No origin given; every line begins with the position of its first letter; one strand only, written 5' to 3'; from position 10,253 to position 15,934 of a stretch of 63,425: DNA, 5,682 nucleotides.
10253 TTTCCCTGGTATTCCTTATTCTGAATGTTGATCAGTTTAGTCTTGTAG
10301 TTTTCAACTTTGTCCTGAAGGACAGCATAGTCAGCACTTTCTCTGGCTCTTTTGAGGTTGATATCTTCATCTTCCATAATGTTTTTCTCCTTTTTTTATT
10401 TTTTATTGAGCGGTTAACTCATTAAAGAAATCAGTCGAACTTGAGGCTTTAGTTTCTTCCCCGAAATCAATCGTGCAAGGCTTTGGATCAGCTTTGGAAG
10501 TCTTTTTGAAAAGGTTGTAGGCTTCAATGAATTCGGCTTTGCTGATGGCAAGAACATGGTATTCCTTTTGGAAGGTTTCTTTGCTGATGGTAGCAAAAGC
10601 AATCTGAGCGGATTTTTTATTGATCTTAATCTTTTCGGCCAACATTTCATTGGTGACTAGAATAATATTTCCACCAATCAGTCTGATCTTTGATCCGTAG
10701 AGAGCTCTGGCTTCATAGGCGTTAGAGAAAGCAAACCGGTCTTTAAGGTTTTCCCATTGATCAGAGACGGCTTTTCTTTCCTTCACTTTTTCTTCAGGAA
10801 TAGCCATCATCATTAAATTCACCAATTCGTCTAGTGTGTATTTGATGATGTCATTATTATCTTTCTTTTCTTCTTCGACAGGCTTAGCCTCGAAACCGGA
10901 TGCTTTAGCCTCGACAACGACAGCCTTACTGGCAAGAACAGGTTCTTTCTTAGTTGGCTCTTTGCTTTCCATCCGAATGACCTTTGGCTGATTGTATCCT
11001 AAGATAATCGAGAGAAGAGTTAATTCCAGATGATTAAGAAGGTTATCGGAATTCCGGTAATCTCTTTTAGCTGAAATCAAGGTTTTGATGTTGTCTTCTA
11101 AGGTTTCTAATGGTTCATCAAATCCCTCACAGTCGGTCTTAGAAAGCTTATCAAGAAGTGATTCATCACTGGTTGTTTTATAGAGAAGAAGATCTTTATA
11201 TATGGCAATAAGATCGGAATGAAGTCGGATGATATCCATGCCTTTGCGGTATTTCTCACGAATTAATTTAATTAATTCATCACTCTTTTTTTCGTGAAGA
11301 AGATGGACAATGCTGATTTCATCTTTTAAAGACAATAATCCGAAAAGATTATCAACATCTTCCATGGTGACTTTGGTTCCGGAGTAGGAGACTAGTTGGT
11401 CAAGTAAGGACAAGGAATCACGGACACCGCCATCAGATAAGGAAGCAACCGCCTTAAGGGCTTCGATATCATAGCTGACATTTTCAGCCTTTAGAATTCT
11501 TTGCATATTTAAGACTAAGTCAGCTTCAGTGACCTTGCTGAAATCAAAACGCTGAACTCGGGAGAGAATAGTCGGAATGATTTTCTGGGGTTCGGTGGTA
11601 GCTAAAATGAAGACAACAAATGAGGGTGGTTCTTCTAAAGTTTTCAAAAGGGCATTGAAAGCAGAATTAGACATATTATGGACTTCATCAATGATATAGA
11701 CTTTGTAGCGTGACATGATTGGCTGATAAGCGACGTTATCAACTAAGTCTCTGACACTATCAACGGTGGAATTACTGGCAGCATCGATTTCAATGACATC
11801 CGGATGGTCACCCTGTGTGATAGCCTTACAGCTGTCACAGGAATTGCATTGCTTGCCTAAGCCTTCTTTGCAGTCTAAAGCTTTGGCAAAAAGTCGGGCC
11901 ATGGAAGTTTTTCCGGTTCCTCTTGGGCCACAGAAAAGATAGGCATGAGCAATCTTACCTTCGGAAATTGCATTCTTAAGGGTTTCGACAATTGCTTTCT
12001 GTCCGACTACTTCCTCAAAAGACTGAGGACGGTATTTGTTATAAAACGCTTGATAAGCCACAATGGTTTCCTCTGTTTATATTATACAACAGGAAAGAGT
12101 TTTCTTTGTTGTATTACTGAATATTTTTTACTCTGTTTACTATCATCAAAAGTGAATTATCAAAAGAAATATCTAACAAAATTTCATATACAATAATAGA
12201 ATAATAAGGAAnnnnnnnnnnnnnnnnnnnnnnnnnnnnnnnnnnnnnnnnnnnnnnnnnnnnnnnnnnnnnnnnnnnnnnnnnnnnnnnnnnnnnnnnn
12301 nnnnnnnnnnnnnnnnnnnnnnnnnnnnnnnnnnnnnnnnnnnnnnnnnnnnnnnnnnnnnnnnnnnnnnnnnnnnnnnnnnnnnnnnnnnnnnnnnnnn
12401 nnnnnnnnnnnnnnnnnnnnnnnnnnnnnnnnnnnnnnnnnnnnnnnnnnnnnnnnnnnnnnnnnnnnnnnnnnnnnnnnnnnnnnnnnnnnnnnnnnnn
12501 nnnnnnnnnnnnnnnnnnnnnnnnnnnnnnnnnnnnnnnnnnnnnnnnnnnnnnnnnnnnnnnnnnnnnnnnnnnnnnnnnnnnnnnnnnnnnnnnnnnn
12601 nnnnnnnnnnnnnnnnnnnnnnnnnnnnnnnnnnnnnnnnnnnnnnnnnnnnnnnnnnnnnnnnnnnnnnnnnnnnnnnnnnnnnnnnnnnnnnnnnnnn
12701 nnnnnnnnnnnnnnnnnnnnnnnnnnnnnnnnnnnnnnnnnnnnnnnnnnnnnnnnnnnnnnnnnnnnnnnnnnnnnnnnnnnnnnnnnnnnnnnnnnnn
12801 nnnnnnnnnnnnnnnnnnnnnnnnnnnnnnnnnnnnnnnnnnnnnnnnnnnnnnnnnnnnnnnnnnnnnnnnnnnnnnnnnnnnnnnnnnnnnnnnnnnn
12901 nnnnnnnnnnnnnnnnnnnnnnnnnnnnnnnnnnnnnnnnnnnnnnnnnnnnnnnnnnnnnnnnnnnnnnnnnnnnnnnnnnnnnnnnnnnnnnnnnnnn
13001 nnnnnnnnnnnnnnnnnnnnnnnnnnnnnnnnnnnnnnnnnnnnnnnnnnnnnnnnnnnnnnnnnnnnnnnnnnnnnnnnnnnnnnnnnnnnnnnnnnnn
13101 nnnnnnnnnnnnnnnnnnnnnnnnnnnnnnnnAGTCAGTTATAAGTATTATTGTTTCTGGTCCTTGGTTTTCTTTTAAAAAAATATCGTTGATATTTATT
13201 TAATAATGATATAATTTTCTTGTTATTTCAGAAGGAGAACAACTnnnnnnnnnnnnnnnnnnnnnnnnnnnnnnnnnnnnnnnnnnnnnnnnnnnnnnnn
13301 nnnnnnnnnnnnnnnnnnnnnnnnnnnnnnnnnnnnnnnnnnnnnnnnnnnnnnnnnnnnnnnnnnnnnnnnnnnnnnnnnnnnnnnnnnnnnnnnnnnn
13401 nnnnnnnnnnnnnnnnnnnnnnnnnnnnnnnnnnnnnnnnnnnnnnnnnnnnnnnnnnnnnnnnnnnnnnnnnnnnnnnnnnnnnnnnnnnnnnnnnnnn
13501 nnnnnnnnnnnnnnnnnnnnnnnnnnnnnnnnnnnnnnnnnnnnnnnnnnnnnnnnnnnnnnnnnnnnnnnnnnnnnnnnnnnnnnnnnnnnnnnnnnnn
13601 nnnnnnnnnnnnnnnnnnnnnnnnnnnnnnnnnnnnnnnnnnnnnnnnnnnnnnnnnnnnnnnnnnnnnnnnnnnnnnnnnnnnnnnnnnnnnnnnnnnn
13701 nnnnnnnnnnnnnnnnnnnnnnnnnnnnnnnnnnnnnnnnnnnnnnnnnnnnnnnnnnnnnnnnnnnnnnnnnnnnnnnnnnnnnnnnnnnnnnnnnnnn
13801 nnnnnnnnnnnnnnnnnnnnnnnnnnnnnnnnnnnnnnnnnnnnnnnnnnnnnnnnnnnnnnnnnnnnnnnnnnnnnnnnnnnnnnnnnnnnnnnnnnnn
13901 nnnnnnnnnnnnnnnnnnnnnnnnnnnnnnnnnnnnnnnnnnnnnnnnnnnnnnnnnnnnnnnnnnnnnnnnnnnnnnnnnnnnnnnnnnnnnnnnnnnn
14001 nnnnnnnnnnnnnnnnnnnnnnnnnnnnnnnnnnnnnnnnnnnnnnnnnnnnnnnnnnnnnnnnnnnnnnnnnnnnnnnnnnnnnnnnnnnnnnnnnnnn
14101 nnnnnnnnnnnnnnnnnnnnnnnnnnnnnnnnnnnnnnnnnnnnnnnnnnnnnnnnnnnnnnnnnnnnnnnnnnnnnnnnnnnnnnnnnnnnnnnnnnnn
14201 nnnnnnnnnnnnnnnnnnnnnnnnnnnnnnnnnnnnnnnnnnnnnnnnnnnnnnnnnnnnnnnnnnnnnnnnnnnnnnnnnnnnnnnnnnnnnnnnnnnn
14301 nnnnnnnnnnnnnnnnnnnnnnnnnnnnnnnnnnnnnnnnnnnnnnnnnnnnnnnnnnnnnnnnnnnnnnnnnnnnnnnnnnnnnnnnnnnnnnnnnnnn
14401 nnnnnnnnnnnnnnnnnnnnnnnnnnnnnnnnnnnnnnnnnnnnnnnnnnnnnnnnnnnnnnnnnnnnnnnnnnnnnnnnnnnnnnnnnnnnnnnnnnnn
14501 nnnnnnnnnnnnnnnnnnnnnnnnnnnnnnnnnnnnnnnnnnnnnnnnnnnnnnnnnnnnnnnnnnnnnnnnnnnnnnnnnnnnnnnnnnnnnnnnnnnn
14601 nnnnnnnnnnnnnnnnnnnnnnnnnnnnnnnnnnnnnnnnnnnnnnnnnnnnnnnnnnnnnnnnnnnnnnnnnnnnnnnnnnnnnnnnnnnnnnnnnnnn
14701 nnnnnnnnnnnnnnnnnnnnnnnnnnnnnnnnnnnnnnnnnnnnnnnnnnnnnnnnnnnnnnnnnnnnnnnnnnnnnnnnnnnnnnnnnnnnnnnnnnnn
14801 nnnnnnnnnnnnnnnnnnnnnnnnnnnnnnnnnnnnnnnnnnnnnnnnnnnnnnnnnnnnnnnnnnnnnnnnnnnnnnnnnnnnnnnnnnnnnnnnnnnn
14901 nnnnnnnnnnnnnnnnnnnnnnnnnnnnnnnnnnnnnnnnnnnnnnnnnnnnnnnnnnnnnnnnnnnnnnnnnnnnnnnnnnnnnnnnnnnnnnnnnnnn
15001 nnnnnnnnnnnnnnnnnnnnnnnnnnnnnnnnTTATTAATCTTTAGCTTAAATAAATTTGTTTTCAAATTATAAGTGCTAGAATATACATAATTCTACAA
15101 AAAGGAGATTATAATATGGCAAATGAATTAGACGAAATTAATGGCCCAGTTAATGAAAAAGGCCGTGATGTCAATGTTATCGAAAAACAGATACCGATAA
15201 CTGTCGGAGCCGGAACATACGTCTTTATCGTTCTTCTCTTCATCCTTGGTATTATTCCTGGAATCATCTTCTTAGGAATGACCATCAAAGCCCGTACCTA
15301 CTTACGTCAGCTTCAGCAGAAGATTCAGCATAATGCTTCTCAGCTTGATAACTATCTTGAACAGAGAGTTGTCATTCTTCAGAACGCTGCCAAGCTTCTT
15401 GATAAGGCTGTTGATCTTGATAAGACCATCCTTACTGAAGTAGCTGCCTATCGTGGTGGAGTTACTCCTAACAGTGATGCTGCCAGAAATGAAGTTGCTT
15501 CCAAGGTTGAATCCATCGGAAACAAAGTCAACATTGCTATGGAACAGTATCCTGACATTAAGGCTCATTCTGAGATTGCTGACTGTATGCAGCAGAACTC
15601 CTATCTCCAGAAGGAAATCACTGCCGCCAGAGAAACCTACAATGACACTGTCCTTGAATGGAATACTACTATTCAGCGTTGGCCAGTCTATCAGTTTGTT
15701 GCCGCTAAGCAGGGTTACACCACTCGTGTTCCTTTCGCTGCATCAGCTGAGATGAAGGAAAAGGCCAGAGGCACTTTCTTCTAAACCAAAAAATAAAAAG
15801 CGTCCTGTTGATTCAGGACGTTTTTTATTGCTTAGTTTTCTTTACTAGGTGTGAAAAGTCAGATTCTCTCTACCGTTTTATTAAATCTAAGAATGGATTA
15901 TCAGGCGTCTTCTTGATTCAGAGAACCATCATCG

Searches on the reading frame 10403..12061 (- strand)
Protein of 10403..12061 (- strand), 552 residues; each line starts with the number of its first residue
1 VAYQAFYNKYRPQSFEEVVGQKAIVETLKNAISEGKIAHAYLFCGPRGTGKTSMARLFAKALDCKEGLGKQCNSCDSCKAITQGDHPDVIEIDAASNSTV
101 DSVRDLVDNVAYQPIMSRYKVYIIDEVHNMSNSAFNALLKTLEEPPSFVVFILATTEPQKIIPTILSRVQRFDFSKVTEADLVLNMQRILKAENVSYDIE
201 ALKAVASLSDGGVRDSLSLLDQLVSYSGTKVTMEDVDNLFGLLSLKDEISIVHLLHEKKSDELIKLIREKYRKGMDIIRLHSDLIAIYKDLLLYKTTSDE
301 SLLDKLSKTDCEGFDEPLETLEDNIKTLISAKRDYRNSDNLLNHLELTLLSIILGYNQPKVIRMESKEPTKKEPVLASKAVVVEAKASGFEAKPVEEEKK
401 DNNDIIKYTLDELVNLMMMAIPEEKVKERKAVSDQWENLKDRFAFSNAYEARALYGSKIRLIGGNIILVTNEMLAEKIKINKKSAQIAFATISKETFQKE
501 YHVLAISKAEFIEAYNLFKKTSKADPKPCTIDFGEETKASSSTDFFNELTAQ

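Call 77: search_protein_families(library=pfam, proteins=[window:10403-12061:-], max_evalue=0.00001)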
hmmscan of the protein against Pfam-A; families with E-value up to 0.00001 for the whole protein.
window:10403-12061:- (552 aa): 7 families
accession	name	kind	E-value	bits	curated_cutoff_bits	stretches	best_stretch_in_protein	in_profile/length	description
PF13177.12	DNA_pol3_delta2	-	1.9e-50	171.5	27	1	20-177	1-160/161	DNA polymerase III, delta subunit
PF00004.35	AAA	-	2.2e-14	54.5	21.2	1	42-173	2-124/131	ATPase family associated with various cellular activities (AAA)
PF22608.2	DNAX_ATPase_lid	-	4e-12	46.1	27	1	185-228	5-48/49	DNA polymerase III clamp loader subunit, ATPase lid domain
PF07728.20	AAA_5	-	5.1e-08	33.5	22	1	42-144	3-92/139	AAA domain (dynein-related subfamily)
PF12169.13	DNA_pol3_gamma3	-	5.8e-08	33.1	24.4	1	231-354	1-129/143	DNA polymerase III subunits gamma and tau domain III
PF13401.12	AAA_22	-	8.1e-08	33.1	27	1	41-154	8-121/130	AAA domain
PF05496.18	RuvB_N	-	1.3e-07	32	27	0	11-64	2-59/159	Holliday junction DNA helicase RuvB P-loop domain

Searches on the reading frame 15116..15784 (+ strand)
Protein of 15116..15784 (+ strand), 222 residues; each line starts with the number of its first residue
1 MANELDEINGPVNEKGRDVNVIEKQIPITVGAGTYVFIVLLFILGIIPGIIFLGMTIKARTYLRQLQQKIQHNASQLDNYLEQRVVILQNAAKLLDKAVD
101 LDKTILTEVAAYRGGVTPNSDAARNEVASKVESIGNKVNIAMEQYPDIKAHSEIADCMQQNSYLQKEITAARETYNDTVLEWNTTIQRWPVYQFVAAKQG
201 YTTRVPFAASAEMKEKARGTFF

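Call 78: search_protein_families(library=pfam, proteins=[window:15116-15784:+], max_evalue=0.00001)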
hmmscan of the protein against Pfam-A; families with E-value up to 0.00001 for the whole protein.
window:15116-15784:+ (222 aa): 1 family
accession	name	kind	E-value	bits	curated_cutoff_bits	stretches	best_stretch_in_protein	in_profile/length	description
PF04011.17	LemA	-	3.2e-20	72.9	26.2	1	74-216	2-144/149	LemA family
